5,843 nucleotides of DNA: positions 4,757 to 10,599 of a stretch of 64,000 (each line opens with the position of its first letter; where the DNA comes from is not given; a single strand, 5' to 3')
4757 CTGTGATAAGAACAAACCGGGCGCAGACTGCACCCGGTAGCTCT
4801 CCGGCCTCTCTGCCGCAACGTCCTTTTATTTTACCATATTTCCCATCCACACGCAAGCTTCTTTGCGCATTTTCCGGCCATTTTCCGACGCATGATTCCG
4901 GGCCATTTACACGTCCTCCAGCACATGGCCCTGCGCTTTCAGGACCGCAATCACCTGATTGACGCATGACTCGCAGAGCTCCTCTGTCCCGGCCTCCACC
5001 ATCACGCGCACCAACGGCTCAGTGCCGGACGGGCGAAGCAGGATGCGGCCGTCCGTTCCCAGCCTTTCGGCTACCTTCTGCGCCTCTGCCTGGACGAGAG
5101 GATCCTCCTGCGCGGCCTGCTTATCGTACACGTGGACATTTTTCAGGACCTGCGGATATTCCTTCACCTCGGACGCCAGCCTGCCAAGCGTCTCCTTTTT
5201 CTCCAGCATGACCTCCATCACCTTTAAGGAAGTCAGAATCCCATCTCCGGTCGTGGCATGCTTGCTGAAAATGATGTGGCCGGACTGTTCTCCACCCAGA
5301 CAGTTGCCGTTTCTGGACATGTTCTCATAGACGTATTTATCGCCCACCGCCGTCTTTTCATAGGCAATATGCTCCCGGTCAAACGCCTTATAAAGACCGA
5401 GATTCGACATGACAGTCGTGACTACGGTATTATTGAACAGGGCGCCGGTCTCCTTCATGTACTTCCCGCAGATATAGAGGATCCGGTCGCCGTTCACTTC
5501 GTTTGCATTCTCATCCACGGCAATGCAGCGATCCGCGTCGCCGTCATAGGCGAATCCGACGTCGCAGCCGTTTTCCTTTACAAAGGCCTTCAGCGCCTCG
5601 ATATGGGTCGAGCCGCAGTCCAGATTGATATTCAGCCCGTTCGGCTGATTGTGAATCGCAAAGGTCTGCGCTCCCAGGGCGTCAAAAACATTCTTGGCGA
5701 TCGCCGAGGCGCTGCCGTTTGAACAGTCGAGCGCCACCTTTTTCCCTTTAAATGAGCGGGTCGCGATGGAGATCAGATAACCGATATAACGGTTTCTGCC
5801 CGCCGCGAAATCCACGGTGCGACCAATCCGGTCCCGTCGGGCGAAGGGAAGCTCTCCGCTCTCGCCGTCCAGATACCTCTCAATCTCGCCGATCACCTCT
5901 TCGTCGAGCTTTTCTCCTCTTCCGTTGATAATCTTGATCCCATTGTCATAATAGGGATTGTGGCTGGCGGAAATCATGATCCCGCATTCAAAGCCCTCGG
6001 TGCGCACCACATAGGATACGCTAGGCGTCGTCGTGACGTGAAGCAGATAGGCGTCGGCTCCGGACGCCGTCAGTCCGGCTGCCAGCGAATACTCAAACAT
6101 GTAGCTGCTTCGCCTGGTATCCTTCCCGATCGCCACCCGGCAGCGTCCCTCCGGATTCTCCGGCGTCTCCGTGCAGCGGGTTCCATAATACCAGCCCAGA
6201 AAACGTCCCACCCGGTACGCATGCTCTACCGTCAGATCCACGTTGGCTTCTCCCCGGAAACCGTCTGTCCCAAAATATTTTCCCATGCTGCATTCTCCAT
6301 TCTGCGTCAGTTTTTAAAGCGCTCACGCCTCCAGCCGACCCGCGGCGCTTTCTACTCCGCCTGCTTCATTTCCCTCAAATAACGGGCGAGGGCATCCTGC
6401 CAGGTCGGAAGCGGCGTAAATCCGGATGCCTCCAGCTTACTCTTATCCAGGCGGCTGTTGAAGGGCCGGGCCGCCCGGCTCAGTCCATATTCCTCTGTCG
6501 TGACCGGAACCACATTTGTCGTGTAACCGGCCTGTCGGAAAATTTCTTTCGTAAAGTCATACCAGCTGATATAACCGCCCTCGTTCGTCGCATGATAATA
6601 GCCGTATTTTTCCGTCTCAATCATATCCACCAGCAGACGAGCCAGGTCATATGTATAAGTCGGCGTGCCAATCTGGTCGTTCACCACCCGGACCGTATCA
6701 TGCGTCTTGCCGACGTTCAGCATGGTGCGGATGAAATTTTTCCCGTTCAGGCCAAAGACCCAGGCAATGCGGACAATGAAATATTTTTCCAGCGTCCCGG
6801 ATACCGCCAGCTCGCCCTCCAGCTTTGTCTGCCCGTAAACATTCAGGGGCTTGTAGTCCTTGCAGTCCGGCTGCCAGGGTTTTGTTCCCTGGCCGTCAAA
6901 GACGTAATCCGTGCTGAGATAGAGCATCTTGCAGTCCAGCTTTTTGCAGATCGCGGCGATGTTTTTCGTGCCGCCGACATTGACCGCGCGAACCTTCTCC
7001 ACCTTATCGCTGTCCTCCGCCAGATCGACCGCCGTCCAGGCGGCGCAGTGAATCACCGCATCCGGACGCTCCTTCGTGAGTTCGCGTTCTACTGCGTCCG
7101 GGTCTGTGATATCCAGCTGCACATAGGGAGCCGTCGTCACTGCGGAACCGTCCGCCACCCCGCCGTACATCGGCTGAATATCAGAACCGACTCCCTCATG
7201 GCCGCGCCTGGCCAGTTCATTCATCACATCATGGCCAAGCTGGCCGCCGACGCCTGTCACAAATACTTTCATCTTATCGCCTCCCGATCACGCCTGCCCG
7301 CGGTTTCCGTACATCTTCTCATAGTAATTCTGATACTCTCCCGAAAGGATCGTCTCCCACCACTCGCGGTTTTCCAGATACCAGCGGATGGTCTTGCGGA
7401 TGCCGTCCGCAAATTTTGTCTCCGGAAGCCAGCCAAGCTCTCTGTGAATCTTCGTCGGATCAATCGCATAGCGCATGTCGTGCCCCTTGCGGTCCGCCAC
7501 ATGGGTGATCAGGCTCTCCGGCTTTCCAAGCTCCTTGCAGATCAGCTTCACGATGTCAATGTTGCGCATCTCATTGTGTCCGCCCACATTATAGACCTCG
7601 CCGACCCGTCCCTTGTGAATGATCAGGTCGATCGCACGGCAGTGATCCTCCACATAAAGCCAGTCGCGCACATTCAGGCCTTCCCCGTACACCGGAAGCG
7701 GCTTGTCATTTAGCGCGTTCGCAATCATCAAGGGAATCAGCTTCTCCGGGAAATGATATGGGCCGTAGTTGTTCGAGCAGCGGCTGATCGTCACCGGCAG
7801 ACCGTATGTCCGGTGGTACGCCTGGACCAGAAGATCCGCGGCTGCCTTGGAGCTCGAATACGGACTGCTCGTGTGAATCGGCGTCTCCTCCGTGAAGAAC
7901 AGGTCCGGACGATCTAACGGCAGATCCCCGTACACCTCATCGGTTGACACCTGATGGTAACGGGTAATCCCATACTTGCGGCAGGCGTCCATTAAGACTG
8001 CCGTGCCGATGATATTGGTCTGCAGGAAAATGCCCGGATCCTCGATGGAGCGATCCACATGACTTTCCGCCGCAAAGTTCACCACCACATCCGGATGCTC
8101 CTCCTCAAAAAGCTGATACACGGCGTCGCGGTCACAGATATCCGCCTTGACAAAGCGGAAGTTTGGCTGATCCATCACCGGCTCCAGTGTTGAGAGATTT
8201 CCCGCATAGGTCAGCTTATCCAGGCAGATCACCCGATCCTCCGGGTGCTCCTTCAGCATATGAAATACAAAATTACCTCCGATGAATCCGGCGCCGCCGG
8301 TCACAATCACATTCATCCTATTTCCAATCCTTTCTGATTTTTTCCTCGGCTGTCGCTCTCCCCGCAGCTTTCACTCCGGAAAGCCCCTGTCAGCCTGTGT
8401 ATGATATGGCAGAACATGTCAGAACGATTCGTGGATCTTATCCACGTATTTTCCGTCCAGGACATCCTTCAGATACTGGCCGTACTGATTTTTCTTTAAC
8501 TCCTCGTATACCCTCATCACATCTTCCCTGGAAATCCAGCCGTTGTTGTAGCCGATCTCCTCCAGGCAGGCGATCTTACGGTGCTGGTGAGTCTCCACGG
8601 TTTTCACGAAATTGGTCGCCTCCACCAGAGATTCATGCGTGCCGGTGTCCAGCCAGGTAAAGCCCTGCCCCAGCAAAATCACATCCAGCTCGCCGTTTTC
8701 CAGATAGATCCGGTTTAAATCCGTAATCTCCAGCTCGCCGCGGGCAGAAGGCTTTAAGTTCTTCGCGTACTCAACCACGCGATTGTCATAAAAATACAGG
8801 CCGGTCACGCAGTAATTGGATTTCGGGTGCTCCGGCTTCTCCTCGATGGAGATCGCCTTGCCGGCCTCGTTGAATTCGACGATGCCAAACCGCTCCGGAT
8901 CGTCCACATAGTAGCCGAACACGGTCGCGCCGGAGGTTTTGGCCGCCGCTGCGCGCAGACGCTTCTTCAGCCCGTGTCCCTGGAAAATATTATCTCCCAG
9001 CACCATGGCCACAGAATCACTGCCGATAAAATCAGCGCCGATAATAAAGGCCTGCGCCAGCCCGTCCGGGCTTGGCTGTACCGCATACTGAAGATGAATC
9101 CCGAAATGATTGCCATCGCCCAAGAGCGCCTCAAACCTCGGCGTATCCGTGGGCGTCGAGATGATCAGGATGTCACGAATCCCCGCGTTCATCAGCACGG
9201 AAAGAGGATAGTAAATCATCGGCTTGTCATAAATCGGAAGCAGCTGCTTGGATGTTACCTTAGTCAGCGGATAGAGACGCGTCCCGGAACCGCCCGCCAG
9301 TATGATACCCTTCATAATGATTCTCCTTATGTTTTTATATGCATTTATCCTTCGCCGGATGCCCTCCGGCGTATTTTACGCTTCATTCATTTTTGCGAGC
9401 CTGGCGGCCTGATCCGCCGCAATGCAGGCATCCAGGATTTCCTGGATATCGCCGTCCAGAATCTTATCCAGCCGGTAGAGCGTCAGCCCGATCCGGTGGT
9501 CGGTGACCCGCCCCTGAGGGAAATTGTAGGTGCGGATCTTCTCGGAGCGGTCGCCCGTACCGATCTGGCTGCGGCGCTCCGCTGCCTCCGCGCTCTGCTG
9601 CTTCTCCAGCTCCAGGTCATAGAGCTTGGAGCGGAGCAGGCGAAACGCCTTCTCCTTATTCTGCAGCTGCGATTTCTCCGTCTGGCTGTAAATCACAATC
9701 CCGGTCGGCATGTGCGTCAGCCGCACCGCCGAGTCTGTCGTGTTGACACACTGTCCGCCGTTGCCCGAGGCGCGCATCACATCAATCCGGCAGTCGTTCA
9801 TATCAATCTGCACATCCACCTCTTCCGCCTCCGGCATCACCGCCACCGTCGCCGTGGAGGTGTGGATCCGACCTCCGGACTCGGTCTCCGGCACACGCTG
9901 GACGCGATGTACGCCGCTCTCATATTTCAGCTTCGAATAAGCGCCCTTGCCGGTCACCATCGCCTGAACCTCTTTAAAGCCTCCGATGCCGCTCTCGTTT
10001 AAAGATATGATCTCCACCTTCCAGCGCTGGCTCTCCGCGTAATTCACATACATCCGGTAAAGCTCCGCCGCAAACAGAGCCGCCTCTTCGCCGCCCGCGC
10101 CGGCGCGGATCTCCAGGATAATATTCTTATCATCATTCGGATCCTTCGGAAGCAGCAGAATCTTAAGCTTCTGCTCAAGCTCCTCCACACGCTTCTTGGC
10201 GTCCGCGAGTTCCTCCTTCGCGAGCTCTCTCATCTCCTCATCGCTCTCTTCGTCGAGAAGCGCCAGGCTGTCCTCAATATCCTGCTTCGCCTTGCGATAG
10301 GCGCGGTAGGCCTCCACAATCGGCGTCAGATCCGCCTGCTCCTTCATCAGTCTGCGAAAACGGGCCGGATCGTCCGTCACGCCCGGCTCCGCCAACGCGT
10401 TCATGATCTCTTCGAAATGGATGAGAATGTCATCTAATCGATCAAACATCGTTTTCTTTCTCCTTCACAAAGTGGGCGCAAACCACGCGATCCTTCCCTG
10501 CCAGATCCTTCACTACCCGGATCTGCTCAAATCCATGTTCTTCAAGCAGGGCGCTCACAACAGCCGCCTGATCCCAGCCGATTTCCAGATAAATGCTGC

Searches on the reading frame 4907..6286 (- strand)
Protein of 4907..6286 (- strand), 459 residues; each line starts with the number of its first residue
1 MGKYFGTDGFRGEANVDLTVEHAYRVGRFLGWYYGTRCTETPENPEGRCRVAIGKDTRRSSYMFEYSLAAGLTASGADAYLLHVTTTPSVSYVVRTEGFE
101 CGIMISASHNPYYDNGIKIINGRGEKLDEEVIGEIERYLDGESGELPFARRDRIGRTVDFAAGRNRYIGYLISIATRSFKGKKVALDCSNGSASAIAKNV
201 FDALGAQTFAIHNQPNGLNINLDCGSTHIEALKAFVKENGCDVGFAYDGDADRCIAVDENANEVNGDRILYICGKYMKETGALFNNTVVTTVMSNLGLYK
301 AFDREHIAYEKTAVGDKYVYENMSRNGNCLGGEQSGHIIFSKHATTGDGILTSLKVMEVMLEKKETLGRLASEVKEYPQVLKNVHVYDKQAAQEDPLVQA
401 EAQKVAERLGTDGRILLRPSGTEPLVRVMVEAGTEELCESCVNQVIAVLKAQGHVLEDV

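Call 14: search_protein_families(library=pfam, proteins=[window:4907-6286:-], max_evalue=0.001)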
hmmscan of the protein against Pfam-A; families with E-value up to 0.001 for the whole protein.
window:4907-6286:- (459 aa): 4 families
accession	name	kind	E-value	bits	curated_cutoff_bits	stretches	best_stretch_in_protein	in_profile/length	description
PF02878.22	PGM_PMM_I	-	7.3e-37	126.6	22.5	1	3-141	2-133/138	Phosphoglucomutase/phosphomannomutase, alpha/beta/alpha domain I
PF02880.22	PGM_PMM_III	-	6e-35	120.3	20.7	1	265-377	1-115/115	Phosphoglucomutase/phosphomannomutase, alpha/beta/alpha domain III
PF00408.26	PGM_PMM_IV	-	4.3e-17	62.4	23.1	1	381-446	1-66/68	Phosphoglucomutase/phosphomannomutase, C-terminal domain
PF02879.22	PGM_PMM_II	-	2e-14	54.4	29.3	1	171-260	7-102/103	Phosphoglucomutase/phosphomannomutase, alpha/beta/alpha domain II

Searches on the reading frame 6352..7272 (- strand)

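Call 14: search_protein_families(library=pfam, proteins=[window:6352-7272:-], max_evalue=0.001)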
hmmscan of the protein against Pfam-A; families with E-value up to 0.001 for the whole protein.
window:6352-7272:- (306 aa): 7 families
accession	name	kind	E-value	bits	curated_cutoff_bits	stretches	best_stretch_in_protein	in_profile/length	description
PF04321.23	RmlD_sub_bind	-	1.4e-89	300.5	27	1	1-302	1-285/287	RmlD substrate binding domain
PF01370.27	Epimerase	-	6.7e-24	85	20.9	1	3-220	1-227/240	NAD dependent epimerase/dehydratase family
PF16363.11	GDP_Man_Dehyd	-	1.2e-14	54.9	27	1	4-166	1-173/332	GDP-mannose 4,6 dehydratase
PF02719.21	Polysacc_synt_2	-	2.9e-10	40.3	20.2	1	3-157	1-149/293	Polysaccharide biosynthesis protein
PF01073.25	3Beta_HSD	-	8.4e-10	38.6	22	1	5-157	2-157/280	3-beta hydroxysteroid dehydrogenase/isomerase family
PF07993.18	NAD_binding_4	-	3.2e-09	36.7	20.1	1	67-174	86-209/258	Male sterility protein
PF08659.16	KR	-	0.00035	21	22.6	0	48-120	55-136/180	KR domain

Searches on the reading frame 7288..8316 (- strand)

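Call 14: search_protein_families(library=pfam, proteins=[window:7288-8316:-], max_evalue=0.001)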
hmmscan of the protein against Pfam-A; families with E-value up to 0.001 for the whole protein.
window:7288-8316:- (342 aa): 7 families
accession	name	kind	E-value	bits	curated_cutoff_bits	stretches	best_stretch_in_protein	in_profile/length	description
PF16363.11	GDP_Man_Dehyd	-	3.6e-88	296.7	27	1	4-309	1-332/332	GDP-mannose 4,6 dehydratase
PF01370.27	Epimerase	-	8.7e-72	241.8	20.9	1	3-245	1-240/240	NAD dependent epimerase/dehydratase family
PF01073.25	3Beta_HSD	-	8.4e-16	58.3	22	1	4-225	1-221/280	3-beta hydroxysteroid dehydrogenase/isomerase family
PF02719.21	Polysacc_synt_2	-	4.7e-15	56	20.2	1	3-127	1-130/293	Polysaccharide biosynthesis protein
PF07993.18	NAD_binding_4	-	3.1e-14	53.2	20.1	1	74-182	88-206/258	Male sterility protein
PF04321.23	RmlD_sub_bind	-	5.1e-14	52.5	27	1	1-270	1-238/287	RmlD substrate binding domain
PF13460.12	NAD_binding_10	-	5.7e-05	23.5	27.2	1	38-166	26-133/184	NAD(P)H-binding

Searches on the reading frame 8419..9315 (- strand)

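Call 14: search_protein_families(library=pfam, proteins=[window:8419-9315:-], max_evalue=0.001)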
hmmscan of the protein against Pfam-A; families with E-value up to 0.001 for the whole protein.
window:8419-9315:- (298 aa): 2 families
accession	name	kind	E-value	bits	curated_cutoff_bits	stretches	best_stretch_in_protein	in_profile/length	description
PF00483.29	NTP_transferase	-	1.6e-77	260.9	21.2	1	2-238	1-243/245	Nucleotidyl transferase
PF12804.13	NTP_transf_3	-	5.3e-10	40.1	27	1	3-133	1-120/160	MobA-like NTP transferase domain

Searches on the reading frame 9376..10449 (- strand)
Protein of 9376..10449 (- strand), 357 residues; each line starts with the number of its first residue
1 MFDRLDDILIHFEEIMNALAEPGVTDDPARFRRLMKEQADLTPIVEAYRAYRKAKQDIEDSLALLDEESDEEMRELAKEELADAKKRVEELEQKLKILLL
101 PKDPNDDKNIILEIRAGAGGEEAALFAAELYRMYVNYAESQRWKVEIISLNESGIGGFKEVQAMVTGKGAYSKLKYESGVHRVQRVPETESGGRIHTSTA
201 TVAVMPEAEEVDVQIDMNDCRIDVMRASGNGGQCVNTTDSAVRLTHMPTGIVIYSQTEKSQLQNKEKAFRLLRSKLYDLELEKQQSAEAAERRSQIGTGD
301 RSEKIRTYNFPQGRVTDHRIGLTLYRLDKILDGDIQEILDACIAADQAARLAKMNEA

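Call 14: search_protein_families(library=pfam, proteins=[window:9376-10449:-], max_evalue=0.001)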
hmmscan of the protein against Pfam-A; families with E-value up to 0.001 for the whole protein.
window:9376-10449:- (357 aa): 2 families
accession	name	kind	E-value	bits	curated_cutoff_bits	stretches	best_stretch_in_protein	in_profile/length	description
PF03462.23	PCRF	-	3e-79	265.8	24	1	11-202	4-194/194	PCRF domain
PF00472.26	RF-1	-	4.8e-43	146.2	35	1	209-319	1-116/116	RF-1 domain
